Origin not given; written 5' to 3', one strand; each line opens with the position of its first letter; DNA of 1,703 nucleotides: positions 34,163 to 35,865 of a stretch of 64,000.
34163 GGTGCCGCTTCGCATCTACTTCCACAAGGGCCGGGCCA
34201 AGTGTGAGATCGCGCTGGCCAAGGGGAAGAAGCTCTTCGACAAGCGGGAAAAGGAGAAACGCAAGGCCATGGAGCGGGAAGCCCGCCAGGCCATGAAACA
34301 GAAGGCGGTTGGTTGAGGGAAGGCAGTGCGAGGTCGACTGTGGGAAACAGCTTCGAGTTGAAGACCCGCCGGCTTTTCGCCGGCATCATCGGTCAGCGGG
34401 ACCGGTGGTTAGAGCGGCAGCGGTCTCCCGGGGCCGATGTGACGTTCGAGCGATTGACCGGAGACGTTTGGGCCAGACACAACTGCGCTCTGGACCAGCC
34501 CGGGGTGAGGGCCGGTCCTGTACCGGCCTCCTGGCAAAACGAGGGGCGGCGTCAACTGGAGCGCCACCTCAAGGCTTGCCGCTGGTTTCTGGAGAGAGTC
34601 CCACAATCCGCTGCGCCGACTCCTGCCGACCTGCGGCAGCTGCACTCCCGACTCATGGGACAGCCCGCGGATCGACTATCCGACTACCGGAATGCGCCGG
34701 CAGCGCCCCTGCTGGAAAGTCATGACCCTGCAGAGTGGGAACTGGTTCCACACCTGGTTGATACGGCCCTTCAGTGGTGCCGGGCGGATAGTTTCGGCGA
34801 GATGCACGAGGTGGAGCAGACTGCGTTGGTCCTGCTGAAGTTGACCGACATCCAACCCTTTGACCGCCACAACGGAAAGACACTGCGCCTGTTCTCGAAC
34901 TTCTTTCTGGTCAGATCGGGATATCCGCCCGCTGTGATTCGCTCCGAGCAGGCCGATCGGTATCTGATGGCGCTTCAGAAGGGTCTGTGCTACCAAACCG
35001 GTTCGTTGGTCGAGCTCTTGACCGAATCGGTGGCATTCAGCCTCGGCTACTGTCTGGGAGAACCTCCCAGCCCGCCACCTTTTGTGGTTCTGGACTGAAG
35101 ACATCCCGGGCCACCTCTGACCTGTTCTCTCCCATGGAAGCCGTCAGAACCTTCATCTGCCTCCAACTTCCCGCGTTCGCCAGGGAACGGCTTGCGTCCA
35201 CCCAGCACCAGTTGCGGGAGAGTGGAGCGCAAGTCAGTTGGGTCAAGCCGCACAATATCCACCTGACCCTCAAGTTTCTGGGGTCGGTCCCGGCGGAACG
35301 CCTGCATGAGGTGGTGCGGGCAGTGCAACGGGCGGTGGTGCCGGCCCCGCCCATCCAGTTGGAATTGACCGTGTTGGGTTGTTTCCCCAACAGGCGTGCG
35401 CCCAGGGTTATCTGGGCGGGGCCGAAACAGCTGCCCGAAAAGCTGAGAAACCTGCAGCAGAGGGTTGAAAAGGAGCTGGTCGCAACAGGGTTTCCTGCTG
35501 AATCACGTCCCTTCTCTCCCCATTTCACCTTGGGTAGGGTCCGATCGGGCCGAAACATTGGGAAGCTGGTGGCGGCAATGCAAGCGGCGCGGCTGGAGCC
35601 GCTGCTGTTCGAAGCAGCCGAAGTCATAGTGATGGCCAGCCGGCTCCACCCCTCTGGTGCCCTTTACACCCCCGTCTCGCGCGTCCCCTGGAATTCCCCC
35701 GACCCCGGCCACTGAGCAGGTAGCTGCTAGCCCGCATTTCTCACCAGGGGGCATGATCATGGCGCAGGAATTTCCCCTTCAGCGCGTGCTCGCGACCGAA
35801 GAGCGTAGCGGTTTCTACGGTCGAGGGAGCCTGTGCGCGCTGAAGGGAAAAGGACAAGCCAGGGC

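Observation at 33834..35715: smpB co-operonic with a Fic-fold protein carrying a degenerate catalytic motif, followed by thpR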

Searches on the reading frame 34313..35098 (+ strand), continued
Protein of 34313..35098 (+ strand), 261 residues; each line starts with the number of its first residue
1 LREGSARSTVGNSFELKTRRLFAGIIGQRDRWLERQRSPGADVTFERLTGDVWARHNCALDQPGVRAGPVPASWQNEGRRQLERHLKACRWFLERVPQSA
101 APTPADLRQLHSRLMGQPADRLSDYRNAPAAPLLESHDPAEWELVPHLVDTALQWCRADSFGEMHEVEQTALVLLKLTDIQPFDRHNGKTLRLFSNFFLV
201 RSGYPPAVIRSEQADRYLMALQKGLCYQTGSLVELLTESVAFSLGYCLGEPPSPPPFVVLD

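Call 68: search_protein_families(library=pfam, proteins=[L110:5611-6645:+, L087:1292-2776:+, L077:2217-2558:+, L110:3817-4521:+, L047:3830-4552:+, L110:5001-5624:+], max_evalue=0.01)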
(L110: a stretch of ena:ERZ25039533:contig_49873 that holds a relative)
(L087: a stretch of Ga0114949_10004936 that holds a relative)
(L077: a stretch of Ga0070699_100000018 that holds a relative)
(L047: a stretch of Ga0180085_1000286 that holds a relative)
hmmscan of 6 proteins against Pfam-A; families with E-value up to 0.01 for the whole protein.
L110:5611-6645:+ (344 aa): 3 families
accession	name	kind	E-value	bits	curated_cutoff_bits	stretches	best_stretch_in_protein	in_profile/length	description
PF00899.27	ThiF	-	7.6e-75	251.6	28.1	1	11-241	1-230/238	ThiF family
PF02558.23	ApbA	-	0.0047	17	22.2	1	33-93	1-61/150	Ketopantoate reductase PanE/ApbA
PF03435.24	Sacchrp_dh_NADP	-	0.0095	16.7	25.1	0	33-147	1-92/129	Saccharopine dehydrogenase NADP binding domain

L087:1292-2776:+ (494 aa): 2 families
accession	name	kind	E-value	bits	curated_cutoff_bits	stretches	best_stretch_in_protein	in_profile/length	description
PF00883.26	Peptidase_M17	-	3.4e-123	411.3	25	1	181-486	1-310/310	Cytosol aminopeptidase family, catalytic domain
PF02789.23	Peptidase_M17_N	-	1.1e-25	90.4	23.4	1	20-143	2-128/129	Cytosol aminopeptidase family, N-terminal domain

L077:2217-2558:+ (113 aa): 0 families

L110:3817-4521:+ (234 aa): 1 family
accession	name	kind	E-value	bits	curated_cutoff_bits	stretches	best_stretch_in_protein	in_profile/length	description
PF07660.19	STN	-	0.00021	21.5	28.4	1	65-103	13-50/52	Secretin and TonB N terminus short domain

L047:3830-4552:+ (240 aa): 1 family
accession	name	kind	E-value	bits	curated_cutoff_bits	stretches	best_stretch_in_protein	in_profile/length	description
PF10677.15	DUF2490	-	1.6e-13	51.2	29.8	1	44-217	2-181/186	Protein of unknown function (DUF2490)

L110:5001-5624:+ (207 aa): 1 family
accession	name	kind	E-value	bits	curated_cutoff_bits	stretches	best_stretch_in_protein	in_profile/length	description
PF02661.23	Fic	-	6.2e-09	37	24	1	60-156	2-93/93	Fic/DOC family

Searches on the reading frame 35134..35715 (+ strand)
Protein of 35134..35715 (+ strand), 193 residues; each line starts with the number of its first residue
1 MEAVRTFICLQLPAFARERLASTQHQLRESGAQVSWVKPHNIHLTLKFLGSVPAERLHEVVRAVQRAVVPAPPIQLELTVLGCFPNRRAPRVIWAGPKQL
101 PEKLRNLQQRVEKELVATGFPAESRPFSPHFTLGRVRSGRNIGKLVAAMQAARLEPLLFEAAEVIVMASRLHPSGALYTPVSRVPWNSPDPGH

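Call 3: search_protein_families(library=pfam, proteins=[window:35134-35715:+], max_evalue=1)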
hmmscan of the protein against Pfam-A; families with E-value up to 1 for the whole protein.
window:35134-35715:+ (193 aa): 3 families
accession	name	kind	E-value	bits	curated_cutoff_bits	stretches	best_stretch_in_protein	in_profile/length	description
PF02834.22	LigT_PEase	-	3.1e-30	104.6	23.3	2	14-94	5-87/87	LigT like Phosphoesterase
PF13563.12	2_5_RNA_ligase2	-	1.6e-14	54.6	27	1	37-167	21-146/152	2'-5' RNA ligase superfamily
PF10469.15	AKAP7_NLS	-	7.8e-07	29.6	24.4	1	7-141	4-154/208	AKAP7 2'5' RNA ligase-like domain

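Call 4: search_protein_families(library=ncbifam, proteins=[window:35134-35715:+], max_evalue=1)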
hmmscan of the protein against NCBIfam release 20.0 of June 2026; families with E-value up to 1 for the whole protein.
window:35134-35715:+ (193 aa): 3 families
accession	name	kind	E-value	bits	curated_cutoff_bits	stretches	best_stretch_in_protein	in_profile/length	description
TIGR02258.1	2_5_ligase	equivalog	5e-42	143.8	65.7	1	4-184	1-178/180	RNA 2',3'-cyclic phosphodiesterase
NF011704.0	PRK15124.1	equivalog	2.5e-12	47.1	184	1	3-136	4-131/176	RNA 2',3'-cyclic phosphodiesterase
NF010223.0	PRK13679.1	equivalog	0.00018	21.5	129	1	35-140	29-125/170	hypothetical protein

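Call 53: search_protein_families(library=padloc, proteins=[window:35134-35715:+], max_evalue=0.01)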
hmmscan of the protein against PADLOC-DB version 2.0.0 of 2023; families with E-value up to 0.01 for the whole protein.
window:35134-35715:+ (193 aa): 0 families
